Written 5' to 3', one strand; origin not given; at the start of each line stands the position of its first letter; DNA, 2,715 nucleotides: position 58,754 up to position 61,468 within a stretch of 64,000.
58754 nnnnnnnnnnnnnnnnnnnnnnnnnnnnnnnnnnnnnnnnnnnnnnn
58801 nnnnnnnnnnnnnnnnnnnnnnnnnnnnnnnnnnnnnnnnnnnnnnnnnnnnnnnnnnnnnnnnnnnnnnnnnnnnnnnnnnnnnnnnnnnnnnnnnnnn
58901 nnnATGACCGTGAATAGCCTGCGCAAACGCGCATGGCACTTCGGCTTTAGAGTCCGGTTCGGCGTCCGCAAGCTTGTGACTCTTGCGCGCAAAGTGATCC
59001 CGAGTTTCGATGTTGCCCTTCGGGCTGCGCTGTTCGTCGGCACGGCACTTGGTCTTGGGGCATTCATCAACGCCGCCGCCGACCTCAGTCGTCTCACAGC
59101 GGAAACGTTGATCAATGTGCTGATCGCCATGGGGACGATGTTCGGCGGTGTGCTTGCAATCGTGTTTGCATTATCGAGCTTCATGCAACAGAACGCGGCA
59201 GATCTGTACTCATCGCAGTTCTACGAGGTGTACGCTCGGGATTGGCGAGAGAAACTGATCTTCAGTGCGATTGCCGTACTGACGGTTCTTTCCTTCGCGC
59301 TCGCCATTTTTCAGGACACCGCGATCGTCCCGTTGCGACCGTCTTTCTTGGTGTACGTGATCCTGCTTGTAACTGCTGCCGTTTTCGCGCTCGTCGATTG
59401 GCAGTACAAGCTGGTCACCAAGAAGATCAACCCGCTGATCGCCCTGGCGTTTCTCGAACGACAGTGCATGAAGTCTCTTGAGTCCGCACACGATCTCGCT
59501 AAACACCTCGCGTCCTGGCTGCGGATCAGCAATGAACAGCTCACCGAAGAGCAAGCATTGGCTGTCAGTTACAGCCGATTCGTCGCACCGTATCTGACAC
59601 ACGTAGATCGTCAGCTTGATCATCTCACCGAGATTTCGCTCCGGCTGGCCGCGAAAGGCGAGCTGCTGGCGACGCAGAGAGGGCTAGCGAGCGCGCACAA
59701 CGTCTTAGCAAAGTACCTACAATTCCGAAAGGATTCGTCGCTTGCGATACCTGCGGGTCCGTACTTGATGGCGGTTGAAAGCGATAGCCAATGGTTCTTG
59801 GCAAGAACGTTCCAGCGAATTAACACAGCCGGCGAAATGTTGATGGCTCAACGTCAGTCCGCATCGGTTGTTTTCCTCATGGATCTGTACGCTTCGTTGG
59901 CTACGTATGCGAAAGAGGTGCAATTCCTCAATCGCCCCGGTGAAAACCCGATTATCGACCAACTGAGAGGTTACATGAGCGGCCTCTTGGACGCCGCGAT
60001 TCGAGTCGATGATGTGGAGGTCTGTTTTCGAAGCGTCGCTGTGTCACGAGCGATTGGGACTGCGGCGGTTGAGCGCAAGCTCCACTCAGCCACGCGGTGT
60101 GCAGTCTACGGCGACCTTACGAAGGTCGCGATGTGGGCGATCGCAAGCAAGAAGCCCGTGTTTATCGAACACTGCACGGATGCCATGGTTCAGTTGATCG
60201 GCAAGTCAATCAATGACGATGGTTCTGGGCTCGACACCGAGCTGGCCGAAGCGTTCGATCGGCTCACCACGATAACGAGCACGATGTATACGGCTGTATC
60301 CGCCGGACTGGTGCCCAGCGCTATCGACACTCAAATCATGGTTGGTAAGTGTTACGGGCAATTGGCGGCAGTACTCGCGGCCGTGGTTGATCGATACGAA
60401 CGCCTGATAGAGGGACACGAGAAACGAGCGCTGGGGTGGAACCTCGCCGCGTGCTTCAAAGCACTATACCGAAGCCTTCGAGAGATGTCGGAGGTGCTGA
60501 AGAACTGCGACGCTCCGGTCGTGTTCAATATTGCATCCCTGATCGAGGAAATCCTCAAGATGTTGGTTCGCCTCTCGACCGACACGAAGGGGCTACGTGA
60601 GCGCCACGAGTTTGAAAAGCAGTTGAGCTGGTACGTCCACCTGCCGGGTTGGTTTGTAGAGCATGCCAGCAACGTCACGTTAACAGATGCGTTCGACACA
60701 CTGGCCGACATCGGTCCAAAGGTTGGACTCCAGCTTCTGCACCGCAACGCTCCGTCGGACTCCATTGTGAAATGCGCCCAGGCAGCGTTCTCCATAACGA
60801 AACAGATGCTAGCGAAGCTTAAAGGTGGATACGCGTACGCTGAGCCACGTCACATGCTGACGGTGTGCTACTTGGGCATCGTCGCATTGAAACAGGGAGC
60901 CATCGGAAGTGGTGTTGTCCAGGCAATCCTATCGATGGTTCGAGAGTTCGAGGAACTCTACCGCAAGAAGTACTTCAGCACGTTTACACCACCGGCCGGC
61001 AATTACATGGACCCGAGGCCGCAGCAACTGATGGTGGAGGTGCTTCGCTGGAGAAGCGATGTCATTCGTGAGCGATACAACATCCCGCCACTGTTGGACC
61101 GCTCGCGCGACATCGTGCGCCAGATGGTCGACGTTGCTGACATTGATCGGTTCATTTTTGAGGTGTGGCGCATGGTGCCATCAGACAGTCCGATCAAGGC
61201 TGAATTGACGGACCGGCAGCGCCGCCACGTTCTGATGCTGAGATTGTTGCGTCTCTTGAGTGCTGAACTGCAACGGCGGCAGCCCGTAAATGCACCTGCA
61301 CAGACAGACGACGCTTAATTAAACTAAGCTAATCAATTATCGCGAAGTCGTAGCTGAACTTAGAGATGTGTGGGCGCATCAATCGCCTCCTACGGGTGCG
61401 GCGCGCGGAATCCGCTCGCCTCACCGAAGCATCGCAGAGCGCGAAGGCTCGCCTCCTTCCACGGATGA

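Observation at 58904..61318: Orphan low-GC 804-aa membrane-anchored protein as island cargo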

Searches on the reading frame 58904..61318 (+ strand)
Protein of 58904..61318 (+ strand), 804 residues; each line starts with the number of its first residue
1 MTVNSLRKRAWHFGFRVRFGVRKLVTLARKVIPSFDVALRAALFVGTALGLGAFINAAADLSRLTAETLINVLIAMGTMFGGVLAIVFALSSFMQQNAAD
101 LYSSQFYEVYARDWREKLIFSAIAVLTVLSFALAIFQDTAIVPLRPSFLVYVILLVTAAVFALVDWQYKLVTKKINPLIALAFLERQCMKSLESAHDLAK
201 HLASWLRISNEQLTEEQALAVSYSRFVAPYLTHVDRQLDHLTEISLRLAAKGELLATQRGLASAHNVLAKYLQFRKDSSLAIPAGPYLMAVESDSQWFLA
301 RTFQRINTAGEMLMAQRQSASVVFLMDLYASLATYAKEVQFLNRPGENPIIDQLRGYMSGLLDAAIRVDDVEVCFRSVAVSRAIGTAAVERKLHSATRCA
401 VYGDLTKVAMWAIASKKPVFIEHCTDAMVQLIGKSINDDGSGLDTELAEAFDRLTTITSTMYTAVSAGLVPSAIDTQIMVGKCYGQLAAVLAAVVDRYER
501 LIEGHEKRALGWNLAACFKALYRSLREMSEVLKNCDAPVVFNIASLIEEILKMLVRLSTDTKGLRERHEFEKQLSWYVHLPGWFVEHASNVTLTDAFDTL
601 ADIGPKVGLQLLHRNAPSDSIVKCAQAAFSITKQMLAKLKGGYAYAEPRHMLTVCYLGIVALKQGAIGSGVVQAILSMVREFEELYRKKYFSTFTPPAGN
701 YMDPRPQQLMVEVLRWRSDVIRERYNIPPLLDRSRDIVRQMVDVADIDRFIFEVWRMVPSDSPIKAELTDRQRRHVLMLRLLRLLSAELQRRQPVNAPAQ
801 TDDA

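Call 7: search_protein_families(library=pfam, proteins=[window:58904-61318:+], max_evalue=1)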
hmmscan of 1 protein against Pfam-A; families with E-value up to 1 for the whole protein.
window:58904-61318:+ (804 aa): 0 families
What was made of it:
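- On Pfam DUF2254 (PF10011): The window protein has no Pfam hit at E <= 1 (call 7).
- Closest known: Pfam DUF2254. Different: The window protein itself gives no hit at E <= 1 (call 7).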

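Call 8: search_protein_families(library=padloc, proteins=[window:58904-61318:+], max_evalue=1)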
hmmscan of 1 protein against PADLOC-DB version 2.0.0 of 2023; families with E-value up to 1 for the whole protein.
window:58904-61318:+ (804 aa): 0 families
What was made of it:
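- On Known or candidate anti-phage systems (PADLOC-DB v2.0.0): The window protein has 0 hits at E <= 1 (call 8).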

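Call 9: search_protein_families(library=ncbifam, proteins=[window:58904-61318:+], max_evalue=1)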
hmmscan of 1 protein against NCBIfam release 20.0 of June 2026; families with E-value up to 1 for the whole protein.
window:58904-61318:+ (804 aa): 1 family
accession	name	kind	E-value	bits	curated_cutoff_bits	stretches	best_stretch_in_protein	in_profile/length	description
NF010022.0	PRK13499.1-2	equivalog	0.83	8.9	369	0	31-89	91-149/338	L-rhamnose/proton symporter RhaT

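Call 10: search_solved_structures(query=window:58904-61318:+, max_evalue=1)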
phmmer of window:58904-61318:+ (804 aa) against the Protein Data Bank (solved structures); distinct sequences matched with E-value up to 1: 0.
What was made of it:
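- Tried and rejected: Pfam, NCBIfam, PADLOC and PDB sequence searches with the protein itself found nothing (calls 7-10).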

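Call 11: find_homologous_proteins(query=window:58904-61318:+, max_evalue=0.001)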
Query window:58904-61318:+ (804 aa): 10 proteins with E <= 0.001 among 8000 candidates.
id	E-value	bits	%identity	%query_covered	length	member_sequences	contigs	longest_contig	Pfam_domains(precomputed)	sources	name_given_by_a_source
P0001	0.0e+0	1777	100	100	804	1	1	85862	-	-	-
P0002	0.0e+0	1132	65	99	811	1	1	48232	-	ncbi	ncbi:MAG: hypothetical protein AB1806_15305 [Acidobacteriota bacterium]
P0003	0.0e+0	1112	64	99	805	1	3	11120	-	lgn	-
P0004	1.0e-267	909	54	98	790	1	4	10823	-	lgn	-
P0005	6.5e-191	655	61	60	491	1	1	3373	-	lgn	-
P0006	8.5e-153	529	56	56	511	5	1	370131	-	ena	-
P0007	1.3e-148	515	33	98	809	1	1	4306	-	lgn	-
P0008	4.3e-145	503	36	88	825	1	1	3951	-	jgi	-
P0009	3.0e-138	481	34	90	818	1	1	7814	-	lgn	-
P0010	7.0e-133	463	35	91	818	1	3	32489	-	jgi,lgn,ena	-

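Call 18: find_encoding_contigs(protein=P0002, flank=10000, max_places=3)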
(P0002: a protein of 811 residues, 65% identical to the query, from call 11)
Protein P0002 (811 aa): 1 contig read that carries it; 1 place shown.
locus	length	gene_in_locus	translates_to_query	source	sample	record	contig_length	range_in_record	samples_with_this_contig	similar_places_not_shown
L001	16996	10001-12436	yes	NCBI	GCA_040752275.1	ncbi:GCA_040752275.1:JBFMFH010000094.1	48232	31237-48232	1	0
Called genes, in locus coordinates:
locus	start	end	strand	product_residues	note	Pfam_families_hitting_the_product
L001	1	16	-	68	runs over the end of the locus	-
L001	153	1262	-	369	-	-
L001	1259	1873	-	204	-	-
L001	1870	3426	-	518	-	-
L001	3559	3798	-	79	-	-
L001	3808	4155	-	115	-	-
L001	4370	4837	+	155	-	PF13560:HTH_31, PF01381:HTH_3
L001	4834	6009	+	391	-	PF06114:Peptidase_M78 (weak)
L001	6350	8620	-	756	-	-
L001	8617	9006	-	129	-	-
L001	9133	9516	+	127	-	-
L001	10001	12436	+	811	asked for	-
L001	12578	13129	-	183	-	-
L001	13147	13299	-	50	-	-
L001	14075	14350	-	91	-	-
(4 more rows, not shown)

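Call 19: find_encoding_contigs(protein=P0003, flank=10000, max_places=3)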
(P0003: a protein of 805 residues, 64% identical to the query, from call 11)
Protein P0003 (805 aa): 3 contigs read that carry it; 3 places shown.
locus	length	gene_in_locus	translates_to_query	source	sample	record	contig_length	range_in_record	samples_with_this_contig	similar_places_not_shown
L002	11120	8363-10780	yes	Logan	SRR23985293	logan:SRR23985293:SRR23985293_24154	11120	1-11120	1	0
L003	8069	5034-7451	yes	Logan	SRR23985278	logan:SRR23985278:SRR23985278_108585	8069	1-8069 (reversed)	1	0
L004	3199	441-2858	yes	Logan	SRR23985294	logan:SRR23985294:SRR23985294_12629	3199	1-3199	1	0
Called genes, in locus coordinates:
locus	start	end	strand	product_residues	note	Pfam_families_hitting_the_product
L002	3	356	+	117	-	?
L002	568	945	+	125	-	-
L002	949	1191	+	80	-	PF05930:Phage_AlpA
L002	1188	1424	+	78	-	PF13542:HTH_Tnp_ISL3 (faint)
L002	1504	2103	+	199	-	PF19570:DUF6088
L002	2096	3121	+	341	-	PF08843:AbiEii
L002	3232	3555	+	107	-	PF13560:HTH_31 (weak), PF12844:HTH_19 (weak), PF01381:HTH_3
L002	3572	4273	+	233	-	PF06114:Peptidase_M78 (faint)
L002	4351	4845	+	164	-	PF00932:LTD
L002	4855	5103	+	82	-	-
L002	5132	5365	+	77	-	PF09954:DUF2188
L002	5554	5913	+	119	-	-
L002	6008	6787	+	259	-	PF14022:DUF4238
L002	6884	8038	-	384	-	PF04326:SLFN_AlbA_2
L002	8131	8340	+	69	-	-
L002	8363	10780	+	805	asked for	-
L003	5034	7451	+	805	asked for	-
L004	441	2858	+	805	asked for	-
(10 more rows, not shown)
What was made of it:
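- It lies next to AbiEii/DUF6088, HTH + M78, a Schlafen-like gene and DUF4238 in L002 (call 19).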

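Call 20: find_encoding_contigs(protein=P0004, flank=10000, max_places=3)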
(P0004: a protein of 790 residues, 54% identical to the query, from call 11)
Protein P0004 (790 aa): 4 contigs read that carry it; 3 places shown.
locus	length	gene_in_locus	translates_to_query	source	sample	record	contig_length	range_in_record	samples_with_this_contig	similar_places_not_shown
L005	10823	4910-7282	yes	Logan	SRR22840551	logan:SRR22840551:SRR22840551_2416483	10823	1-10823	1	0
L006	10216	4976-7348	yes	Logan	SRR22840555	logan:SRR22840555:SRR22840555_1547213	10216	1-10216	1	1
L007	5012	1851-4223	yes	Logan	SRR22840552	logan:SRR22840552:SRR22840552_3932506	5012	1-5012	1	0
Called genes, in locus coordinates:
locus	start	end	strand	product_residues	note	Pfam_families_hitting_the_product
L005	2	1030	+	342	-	?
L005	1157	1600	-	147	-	-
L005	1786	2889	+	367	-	-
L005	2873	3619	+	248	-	PF00589:Phage_integrase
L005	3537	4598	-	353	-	-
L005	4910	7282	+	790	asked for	-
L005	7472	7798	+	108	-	-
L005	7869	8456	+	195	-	-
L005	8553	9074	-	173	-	-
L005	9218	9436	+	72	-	PF12728:HTH_17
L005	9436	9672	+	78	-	PF12728:HTH_17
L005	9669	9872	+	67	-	-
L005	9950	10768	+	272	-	PF00589:Phage_integrase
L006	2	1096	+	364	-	?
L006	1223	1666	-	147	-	-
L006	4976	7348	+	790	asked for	-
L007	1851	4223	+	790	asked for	-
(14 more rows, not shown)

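Call 21: find_encoding_contigs(protein=P0006, flank=10000, max_places=3)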
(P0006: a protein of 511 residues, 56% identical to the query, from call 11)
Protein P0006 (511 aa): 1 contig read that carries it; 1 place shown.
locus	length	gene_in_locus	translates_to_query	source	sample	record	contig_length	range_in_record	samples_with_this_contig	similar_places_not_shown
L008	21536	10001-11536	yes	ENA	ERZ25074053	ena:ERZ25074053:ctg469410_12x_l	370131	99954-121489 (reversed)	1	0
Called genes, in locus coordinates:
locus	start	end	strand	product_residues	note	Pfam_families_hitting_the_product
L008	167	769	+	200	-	PF01713:Smr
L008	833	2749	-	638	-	PF01432:Peptidase_M3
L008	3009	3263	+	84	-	PF01797:Y1_Tnp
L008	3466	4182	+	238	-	-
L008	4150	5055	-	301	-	PF13384:HTH_23, PF13518:HTH_28 (weak), PF13551:HTH_29, PF13565:HTH_32, PF18024:HTH_50 (weak), PF13358:DDE_3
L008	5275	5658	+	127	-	PF13610:DDE_Tnp_IS240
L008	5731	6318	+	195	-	-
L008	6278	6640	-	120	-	-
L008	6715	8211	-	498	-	PF17289:Terminase_6C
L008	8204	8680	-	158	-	-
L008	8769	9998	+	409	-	PF01555:N6_N4_Mtase, PF13683:rve_3, PF13333:rve_2 (weak)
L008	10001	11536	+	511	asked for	-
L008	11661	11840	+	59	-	-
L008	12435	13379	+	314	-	PF13737:DDE_Tnp_1_5, PF01609:DDE_Tnp_1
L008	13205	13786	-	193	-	-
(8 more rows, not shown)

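Call 22: find_encoding_contigs(protein=P0010, flank=10000, max_places=3)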
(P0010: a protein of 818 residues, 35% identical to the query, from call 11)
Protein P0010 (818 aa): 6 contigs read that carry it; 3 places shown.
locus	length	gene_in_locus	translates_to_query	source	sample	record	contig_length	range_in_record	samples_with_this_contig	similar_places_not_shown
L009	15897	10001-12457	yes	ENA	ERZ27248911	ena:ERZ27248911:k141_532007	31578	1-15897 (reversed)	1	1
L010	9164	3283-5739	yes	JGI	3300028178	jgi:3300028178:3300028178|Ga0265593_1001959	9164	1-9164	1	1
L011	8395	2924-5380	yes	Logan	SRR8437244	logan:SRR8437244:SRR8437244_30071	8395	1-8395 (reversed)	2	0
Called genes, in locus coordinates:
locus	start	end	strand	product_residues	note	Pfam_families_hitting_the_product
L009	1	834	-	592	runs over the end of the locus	PF00239:Resolvase, PF07508:Recombinase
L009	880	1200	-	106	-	-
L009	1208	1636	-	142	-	-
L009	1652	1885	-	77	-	-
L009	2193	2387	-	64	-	-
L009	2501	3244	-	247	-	-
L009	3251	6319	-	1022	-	PF20465:MmeI_hel (weak), PF02384:N6_Mtase (faint), PF01170:UPF0020 (faint), PF20473:MmeI_Mtase, PF07669:Eco57I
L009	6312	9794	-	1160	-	PF13091:PLDc_2, PF00176:SNF2-rel_dom, PF00270:DEAD (weak), PF04851:ResIII (faint), PF00271:Helicase_C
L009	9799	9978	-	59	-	PF12728:HTH_17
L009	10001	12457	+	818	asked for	-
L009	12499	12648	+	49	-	-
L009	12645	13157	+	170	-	PF10881:DUF2726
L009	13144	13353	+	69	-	-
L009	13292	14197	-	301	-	PF00589:Phage_integrase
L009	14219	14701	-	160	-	PF04343:DUF488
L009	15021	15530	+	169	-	-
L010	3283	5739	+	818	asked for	-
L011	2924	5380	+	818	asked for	-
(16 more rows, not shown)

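Call 24: search_protein_representatives(protein=window:58904-61318:+)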
Query: 804 residues. Proteins with E-value up to 0.001 (for the whole library): 345; up to 1e-10: 208; up to 1e-30: 113. The best 150 are listed.
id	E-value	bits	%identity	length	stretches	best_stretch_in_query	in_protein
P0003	0.0e+00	1112.0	63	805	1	1-796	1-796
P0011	3.1e-208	710.5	81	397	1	410-802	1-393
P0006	2.7e-153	528.9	56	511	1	15-468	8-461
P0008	1.4e-145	503.4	37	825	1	19-771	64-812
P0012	2.5e-142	492.6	35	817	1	37-769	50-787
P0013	9.7e-132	457.6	34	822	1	34-769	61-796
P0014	7.3e-129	448.1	32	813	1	39-795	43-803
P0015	8.8e-129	447.8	34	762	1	65-785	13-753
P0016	8.1e-125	434.7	32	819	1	59-789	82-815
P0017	2.1e-124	433.3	36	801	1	66-793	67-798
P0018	1.2e-120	420.9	52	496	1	195-587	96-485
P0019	2.0e-120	420.2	33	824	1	60-771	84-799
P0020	3.0e-119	416.3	32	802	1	64-792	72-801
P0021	6.3e-119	415.2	32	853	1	27-786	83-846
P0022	1.8e-118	413.7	33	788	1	45-775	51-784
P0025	2.7e-115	403.2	33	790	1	51-790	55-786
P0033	2.4e-86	307.5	28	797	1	28-790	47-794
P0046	3.7e-70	254.0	28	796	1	40-757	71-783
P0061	3.9e-60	220.9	25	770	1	6-764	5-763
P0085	1.5e-49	185.8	23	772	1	10-759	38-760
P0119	6.5e-31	124.2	23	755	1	13-756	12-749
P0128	3.9e-26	108.4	22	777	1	67-764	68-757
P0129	5.0e-26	108.1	24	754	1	31-751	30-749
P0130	1.2e-25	106.9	22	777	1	49-773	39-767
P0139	2.2e-22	96.0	23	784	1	67-755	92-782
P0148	3.8e-19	85.3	21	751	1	73-690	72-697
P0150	5.0e-19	85.0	21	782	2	62-388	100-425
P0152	9.5e-19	84.0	23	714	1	59-431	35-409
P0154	1.6e-18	83.3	26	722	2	34-390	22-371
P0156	4.0e-18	82.0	22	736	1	10-586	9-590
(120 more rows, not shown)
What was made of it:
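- Checked: 'Orphan' in the title is wrong as a statement about relatives (calls 11, 24).
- The family has 345 clusters, 113 of them at E <= 1e-30, nearly all 750-830 aa (call 24).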

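Call 27: search_solved_structures(query=A1, max_evalue=10)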
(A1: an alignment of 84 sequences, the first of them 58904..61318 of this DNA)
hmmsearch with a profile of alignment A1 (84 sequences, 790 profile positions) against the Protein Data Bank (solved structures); distinct sequences matched with E-value up to 10: 21.
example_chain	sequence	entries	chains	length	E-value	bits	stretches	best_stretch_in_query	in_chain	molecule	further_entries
5cwn_A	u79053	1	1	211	0.0014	19.9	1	581-741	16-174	Designed helical repeat protein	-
5cwh_A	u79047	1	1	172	0.0019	19.5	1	333-441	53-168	Designed helical repeat protein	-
5h78_A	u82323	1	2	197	0.025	15.8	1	333-431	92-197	cAMP-dependent protein kinase type II-alpha regulatory subunit,DHR14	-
8f6q_A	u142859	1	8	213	0.025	15.7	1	581-700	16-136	C8-71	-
8fbk_A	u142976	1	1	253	0.055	14.6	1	333-367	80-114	KWOCA_65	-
9dze_A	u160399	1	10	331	0.075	14.2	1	360-468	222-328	pD5-14 A component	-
6kos_A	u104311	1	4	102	0.12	13.5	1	494-564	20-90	SUWA (Super WA20)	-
11yo_T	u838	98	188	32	0.15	13.2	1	136-160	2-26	Photosystem II reaction center protein T | photosystem II PsbT protein | Photosystem II reaction center T protein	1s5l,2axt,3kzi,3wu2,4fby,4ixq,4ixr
6tb3_BW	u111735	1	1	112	0.16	13.1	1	686-744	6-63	General negative regulator of transcription subunit 5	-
4il6_T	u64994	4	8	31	0.21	12.7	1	136-160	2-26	Photosystem II reaction center protein T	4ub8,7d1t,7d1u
5cwf_A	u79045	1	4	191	0.27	12.3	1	371-464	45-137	Designed helical repeat protein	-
3a0b_T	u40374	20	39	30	0.32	12.1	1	136-159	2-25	Photosystem II reaction center protein T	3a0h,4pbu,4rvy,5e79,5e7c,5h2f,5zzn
7ymi_T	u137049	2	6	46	0.49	11.5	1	138-162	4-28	Photosystem II reaction center protein T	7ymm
8fbo_A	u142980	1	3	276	0.65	11.1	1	211-290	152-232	KWOCA_102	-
9ycf_G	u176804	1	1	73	0.74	10.9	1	323-359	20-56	cb13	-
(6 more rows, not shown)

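Call 30: search_protein_families(library=pfam, alignment_id=A2, max_evalue=0.01)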
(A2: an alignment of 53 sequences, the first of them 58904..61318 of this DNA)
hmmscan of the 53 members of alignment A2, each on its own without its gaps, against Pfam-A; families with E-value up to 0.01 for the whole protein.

A. member 1, window:58904-61318:+ (804 aa): 0 families

B. families by the number of members that match (of 53 scanned): 9 families
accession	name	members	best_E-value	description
PF10011.15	DUF2254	14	2.1e-09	Predicted membrane protein (DUF2254)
PF00003.28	7tm_3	1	0.0015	7 transmembrane sweet-taste receptor of 3 GCPR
PF14264.12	Glucos_trans_II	1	0.0023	Glucosyl transferase GtrII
PF02209.24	VHP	1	0.0043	Villin headpiece domain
PF12921.12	ATP13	1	0.0047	Mitochondrial ATPase expression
PF02673.24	BacA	1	0.0052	Bacitracin resistance protein BacA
PF05739.25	SNARE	1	0.0071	SNARE domain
PF05010.19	TACC_C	1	0.0075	Transforming acidic coiled-coil-containing protein (TACC), C-terminal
PF07352.17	Phage_Mu_Gam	1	0.0089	Bacteriophage Mu Gam like protein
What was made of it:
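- On Pfam DUF2254 (PF10011): The best of 53 members reaches E = 2.1e-9 (call 30).
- On HEAT/ARM/TPR repeat families: No Pfam repeat family matched (calls 7, 30).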

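Call 32: search_protein_families(library=pfam, proteins=[P0148, P0150, P0152, P0154, P0156, P0128, P0129, P0130, P0139, P0119], max_evalue=0.1)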
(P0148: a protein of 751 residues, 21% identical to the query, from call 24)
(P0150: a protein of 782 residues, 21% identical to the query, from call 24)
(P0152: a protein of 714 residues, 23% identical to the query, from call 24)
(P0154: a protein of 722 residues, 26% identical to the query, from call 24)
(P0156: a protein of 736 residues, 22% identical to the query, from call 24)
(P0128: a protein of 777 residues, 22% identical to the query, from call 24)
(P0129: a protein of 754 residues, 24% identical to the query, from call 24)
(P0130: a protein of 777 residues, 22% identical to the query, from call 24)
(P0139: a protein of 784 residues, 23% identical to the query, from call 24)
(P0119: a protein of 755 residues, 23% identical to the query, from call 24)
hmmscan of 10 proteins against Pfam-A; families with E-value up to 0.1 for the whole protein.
P0148 (751 aa): 2 families
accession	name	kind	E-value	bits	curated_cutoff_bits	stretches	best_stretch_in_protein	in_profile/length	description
PF10011.15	DUF2254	-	0.00056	19.2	28.8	1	36-192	6-168/368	Predicted membrane protein (DUF2254)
PF19447.4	DUF5985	-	0.025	15.3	27.3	1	43-93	3-52/86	Family of unknown function (DUF5985)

P0150 (782 aa): 3 families
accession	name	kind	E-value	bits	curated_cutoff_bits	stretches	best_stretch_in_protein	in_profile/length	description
PF10011.15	DUF2254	-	0.00064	19.1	28.8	1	74-226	4-167/368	Predicted membrane protein (DUF2254)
PF14264.12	Glucos_trans_II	-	0.0023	17.6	30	1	75-216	168-310/317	Glucosyl transferase GtrII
PF04306.18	DUF456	-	0.04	14.6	29.4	1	68-153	22-101/139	Protein of unknown function (DUF456)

P0152 (714 aa): 1 family
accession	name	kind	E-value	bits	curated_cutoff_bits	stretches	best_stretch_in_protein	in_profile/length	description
PF10011.15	DUF2254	-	0.00019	20.8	28.8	1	22-188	16-189/368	Predicted membrane protein (DUF2254)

P0154 (722 aa): 1 family
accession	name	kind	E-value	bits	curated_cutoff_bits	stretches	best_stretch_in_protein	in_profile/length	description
PF06781.17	CrgA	-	0.013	16.1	24.8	1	107-154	42-88/89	Cell division protein CrgA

P0156 (736 aa): 1 family
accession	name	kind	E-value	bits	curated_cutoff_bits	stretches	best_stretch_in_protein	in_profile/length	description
PF10011.15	DUF2254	-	0.0023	17.3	28.8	1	41-192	13-168/368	Predicted membrane protein (DUF2254)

P0128 (777 aa): 3 families
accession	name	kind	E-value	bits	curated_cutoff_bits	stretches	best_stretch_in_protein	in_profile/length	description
PF22103.2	ElaD_SseL-like_N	-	0.064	13.8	27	0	542-583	60-101/108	ElaD/SseL N-terminal domain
PF13181.12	TPR_8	-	0.07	13.8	25.7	0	595-617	4-26/34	Tetratricopeptide repeat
PF06008.19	Laminin_I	-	0.07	13.3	34.6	0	489-539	161-210/259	Laminin Domain I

P0129 (754 aa): 3 families
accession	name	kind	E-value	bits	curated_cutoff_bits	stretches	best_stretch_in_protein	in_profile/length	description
PF24722.1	DUF7674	-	0.036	14.6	27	0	298-335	23-59/111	Domain of unknown function (DUF7674)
PF18556.6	TetR_C_35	-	0.039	14.6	26.7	0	269-340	19-85/105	Bacterial Tetracyclin repressor, C-terminal domain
PF02673.24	BacA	-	0.051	13.7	33.4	0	71-168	38-131/257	Bacitracin resistance protein BacA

P0130 (777 aa): 0 families

P0139 (784 aa): 0 families

P0119 (755 aa): 0 families
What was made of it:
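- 59009..59413 (+): Residues 36-170: four-TM module with N-in/C-in topology. Remote relative of the membrane half of Pfam DUF2254. DUF2254 hits on profile positions about 4-189 in relatives (calls 30, 32).
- On Pfam DUF2254 (PF10011): The four relatives whose hits were shown in detail score 17-21 bits (call 32). Matches cover only profile positions about 4-189, which is the TM half (call 32).
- Closest known: Pfam DUF2254. Same: Fourteen of 53 family members match the DUF2254 profile over positions about 4-189, with a best E-value of 2.1e-9 (calls 30, 32).
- Closest known: Pfam DUF2254. Different: The four member hits shown in detail are below the 28.8-bit cut-off and cover only the membrane half of the 368-position profile (call 32).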
